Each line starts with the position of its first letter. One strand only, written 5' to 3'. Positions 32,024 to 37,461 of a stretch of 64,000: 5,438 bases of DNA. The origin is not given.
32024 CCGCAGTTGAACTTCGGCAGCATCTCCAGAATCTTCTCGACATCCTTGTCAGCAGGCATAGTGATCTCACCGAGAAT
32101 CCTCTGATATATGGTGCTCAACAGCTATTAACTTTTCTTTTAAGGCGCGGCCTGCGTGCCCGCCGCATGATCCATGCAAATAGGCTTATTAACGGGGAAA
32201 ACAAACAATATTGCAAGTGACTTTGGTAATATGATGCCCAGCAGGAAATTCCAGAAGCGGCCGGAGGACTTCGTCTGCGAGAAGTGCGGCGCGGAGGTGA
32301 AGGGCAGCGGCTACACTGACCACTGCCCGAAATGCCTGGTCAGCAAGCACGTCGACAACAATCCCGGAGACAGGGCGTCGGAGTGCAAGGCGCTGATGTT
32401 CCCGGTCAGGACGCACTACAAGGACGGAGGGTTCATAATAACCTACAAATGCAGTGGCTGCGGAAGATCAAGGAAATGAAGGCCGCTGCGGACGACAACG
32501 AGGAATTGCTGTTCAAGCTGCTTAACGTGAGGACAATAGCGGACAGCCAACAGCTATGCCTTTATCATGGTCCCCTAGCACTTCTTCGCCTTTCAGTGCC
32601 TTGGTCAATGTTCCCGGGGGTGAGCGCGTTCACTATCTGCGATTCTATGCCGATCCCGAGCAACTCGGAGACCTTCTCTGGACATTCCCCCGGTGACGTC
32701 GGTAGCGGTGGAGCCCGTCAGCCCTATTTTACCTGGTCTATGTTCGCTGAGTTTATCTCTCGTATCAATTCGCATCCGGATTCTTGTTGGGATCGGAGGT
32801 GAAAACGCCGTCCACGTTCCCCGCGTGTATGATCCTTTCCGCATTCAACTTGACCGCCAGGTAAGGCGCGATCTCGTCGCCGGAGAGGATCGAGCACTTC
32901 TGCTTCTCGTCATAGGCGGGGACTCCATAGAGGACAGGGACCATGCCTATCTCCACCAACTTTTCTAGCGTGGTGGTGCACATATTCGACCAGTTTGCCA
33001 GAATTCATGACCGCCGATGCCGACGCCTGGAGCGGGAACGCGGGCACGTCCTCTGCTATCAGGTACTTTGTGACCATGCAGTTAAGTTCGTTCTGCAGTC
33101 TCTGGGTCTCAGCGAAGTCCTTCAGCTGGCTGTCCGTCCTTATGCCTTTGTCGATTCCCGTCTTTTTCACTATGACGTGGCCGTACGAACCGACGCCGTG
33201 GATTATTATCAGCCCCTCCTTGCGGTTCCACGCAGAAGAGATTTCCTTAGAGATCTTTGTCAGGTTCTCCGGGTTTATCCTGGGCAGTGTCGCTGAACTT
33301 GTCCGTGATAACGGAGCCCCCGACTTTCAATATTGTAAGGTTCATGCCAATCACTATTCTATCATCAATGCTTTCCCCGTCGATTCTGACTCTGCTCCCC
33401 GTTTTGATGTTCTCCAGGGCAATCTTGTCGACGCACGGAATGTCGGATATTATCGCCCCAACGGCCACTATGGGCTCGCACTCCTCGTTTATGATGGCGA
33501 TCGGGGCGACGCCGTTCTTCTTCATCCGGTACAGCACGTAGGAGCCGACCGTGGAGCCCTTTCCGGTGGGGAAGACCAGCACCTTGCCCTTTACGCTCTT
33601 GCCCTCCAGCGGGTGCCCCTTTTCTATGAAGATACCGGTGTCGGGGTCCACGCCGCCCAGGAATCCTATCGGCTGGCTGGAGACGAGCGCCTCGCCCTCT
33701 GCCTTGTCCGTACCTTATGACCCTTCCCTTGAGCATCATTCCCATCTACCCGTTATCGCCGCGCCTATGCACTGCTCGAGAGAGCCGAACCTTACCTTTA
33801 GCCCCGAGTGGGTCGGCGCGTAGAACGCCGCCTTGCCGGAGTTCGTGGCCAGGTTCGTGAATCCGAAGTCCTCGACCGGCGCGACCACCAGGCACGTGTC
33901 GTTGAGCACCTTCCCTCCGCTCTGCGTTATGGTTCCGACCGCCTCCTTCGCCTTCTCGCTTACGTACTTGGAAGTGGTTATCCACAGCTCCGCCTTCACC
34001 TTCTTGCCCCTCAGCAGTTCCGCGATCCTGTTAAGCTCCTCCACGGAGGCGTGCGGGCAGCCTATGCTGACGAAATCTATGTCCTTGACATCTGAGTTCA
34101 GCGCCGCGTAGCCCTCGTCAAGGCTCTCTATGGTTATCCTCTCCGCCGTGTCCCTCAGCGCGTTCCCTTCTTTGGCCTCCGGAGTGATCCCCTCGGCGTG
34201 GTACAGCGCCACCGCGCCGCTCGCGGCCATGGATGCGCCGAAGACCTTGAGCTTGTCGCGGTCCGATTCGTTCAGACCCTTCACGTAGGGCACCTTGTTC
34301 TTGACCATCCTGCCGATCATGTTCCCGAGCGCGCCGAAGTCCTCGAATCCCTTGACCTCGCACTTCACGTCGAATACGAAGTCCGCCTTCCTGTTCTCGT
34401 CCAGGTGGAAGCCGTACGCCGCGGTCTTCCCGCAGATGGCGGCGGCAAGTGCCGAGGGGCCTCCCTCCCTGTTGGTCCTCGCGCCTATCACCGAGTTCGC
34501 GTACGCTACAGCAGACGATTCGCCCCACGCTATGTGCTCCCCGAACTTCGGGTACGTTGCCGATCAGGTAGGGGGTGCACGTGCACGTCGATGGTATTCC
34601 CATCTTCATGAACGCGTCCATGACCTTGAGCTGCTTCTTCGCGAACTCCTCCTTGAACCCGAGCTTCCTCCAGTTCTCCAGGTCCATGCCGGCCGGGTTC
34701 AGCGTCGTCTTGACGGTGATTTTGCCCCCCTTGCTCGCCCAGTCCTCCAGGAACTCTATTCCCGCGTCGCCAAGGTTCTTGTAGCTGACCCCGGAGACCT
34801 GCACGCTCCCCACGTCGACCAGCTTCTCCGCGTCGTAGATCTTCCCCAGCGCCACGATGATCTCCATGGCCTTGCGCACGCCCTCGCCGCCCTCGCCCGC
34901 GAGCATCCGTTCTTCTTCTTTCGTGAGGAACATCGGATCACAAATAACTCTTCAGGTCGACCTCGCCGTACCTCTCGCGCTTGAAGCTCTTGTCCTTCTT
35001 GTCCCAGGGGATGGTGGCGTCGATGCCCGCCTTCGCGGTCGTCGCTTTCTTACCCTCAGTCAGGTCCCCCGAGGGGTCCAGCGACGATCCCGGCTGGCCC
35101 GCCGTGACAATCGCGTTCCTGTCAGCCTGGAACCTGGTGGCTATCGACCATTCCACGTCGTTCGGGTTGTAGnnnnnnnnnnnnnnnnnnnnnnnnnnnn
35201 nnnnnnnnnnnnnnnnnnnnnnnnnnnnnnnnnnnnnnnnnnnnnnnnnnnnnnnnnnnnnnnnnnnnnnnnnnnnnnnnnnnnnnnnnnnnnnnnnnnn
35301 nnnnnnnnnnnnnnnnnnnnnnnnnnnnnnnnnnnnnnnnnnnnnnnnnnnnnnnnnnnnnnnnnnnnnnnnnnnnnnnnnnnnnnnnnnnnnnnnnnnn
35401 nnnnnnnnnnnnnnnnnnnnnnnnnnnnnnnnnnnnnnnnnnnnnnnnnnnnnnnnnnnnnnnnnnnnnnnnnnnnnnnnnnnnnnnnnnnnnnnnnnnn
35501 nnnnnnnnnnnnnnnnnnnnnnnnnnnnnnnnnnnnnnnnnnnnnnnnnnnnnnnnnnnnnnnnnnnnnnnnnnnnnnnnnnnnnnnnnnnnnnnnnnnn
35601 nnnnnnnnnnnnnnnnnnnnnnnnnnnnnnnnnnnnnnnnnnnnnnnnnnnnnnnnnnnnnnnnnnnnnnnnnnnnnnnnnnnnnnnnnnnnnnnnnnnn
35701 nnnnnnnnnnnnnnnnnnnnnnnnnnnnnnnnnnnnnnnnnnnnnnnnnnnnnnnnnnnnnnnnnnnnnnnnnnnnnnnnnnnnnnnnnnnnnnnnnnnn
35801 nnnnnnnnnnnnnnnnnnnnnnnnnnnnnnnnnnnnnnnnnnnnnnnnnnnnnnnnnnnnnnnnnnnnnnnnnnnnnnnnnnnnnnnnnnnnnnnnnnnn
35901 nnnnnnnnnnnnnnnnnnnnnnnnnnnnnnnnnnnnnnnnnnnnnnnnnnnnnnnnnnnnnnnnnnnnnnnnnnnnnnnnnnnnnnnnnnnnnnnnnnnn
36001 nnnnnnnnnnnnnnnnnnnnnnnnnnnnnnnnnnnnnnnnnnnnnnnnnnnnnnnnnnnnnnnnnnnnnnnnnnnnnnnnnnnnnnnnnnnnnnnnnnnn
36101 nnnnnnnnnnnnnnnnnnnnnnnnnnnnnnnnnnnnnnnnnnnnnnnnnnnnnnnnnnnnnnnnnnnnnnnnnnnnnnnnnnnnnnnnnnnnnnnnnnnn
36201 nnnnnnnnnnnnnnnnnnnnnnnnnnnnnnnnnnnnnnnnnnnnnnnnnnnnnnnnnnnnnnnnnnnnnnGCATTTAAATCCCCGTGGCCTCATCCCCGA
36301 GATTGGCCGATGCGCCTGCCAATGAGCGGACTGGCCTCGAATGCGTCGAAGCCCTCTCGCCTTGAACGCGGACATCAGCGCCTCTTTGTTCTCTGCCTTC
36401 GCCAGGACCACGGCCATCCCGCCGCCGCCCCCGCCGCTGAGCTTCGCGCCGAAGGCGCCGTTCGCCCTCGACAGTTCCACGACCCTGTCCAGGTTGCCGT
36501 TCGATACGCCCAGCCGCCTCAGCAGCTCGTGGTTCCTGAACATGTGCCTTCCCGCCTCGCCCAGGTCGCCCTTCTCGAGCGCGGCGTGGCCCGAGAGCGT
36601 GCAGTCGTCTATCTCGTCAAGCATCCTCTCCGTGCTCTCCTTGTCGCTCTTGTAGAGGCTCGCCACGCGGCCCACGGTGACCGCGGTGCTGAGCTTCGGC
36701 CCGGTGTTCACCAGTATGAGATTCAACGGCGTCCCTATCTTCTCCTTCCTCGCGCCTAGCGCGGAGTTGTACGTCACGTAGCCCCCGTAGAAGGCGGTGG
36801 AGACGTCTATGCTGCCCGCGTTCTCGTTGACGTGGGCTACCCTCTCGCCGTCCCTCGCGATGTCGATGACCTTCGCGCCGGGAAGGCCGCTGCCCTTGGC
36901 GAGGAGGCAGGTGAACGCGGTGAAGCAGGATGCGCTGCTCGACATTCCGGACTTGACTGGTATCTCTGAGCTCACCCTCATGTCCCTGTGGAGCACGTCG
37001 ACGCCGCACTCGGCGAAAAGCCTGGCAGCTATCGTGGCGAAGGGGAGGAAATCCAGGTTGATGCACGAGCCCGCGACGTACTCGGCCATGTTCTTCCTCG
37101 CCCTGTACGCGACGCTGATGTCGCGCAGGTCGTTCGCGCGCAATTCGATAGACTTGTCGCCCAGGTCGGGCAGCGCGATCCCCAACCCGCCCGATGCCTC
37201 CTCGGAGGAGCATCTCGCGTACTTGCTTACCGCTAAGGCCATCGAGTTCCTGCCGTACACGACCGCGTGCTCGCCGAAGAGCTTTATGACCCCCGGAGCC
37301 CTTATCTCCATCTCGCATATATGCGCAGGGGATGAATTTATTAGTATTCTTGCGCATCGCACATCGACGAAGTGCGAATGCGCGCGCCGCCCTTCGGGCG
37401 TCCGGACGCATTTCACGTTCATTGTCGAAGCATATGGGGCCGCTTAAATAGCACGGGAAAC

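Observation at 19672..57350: About three dozen single-base frame disruptions confined to conserved backbone genes between 19.6 and 57.4 kb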

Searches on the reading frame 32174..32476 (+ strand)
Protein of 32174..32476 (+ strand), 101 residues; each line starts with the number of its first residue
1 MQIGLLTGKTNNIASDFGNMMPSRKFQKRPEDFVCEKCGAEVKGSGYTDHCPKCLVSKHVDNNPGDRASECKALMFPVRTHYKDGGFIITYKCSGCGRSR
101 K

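Call 24: search_protein_families(library=pfam, max_evalue=0.01, proteins=[window:32174-32476:+])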
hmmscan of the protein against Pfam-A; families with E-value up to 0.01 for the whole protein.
seq(101 aa): 3 families
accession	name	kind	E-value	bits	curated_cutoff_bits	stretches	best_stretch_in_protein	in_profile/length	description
PF12647.12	RNHCP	-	3.9e-23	81.7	24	1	31-99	2-75/90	RNHCP domain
PF08209.17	Sgf11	-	8.3e-06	25.7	26.4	1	31-55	3-27/33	Sgf11 (transcriptional regulation protein)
PF00301.25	Rubredoxin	-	0.0012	19.3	23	0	19-41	21-43/47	Rubredoxin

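Call 39: list_cluster_members(proteins=[window:19329-19670:+, window:20610-21251:+, window:29726-30064:+, window:30704-31684:+, window:56428-57414:+, window:55409-56200:+, window:29074-29631:+, window:32174-32476:+, window:26655-26891:+, window:40853-41476:-])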
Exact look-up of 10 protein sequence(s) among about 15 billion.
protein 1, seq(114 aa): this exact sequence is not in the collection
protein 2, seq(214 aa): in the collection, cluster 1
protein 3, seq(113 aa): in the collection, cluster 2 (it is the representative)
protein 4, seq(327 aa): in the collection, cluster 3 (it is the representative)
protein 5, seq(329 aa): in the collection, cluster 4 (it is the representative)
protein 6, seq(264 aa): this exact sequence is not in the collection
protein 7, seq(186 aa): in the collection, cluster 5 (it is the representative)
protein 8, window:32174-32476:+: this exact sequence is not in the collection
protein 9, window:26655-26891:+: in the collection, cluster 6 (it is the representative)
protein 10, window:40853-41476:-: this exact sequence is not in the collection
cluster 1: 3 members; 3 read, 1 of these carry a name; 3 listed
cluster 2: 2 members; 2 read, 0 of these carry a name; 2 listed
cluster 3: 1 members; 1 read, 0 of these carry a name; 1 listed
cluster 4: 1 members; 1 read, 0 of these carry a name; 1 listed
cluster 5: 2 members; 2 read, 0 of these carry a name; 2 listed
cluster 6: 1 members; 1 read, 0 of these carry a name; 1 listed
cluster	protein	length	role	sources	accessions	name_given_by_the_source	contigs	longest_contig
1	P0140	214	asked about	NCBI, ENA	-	-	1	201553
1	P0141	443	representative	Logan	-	-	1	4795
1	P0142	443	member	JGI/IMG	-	ATP-dependent DNA helicase PIF1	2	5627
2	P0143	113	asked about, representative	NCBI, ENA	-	-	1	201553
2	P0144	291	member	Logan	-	-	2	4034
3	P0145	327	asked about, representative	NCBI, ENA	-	-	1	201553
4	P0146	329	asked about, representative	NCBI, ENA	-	-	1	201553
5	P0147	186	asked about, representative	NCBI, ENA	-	-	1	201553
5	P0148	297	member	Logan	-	-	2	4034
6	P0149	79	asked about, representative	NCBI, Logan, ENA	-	-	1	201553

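Call 63: search_protein_families(library=pfam, max_evalue=0.001, proteins=[window:32231-32476:+])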
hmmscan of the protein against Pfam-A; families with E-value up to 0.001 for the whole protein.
seq(82 aa): 2 families
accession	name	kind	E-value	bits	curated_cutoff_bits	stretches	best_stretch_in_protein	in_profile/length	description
PF12647.12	RNHCP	-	2.1e-23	82.5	24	1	12-80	2-75/90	RNHCP domain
PF08209.17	Sgf11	-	4.3e-06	26.6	26.4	1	12-36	3-27/33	Sgf11 (transcriptional regulation protein)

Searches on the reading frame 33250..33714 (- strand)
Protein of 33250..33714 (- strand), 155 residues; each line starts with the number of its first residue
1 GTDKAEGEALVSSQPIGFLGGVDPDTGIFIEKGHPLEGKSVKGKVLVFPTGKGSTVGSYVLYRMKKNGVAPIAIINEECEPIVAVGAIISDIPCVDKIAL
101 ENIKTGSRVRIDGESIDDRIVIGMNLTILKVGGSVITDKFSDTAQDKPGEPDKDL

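Call 24: search_protein_families(library=pfam, max_evalue=0.01, proteins=[window:33250-33714:-])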
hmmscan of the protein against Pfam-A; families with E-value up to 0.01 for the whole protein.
seq(155 aa): 1 family
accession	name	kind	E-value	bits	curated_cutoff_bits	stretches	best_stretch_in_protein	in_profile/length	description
PF01989.23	AcnX_swivel_put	-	2.6e-36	123.7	27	1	16-95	1-80/80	Aconitase X swivel domain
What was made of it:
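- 32554..33345 (-): Isopentenyl phosphate kinase (262 aa). Seven events: +1 at 33285, 32984, 32676, 32606 and 32575; -1 at 32769 and 32731. AA_kinase matches in one stretch (call 24).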

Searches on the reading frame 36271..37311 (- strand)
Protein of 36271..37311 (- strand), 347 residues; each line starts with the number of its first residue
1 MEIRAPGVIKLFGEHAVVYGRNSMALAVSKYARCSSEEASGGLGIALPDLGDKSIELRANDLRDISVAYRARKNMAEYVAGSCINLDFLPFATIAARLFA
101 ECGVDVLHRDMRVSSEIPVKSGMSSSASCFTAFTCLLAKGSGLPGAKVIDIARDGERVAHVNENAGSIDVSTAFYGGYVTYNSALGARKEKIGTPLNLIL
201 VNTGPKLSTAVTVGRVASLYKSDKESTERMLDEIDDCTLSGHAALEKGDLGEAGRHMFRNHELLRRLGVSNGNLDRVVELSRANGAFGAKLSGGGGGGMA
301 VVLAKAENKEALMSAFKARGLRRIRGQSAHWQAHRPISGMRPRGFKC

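Call 25: search_protein_families(library=pfam, max_evalue=0.01, proteins=[window:36271-37311:-])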
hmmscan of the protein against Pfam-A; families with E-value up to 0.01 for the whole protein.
seq(347 aa): 2 families
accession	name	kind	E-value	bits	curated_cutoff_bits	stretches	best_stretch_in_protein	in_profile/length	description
PF08544.19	GHMP_kinases_C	-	1.3e-13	51.6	21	1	243-318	3-81/85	GHMP kinases C terminal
PF00288.32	GHMP_kinases_N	-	7.5e-10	39.3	22.3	1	95-177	6-87/87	GHMP kinases N terminal domain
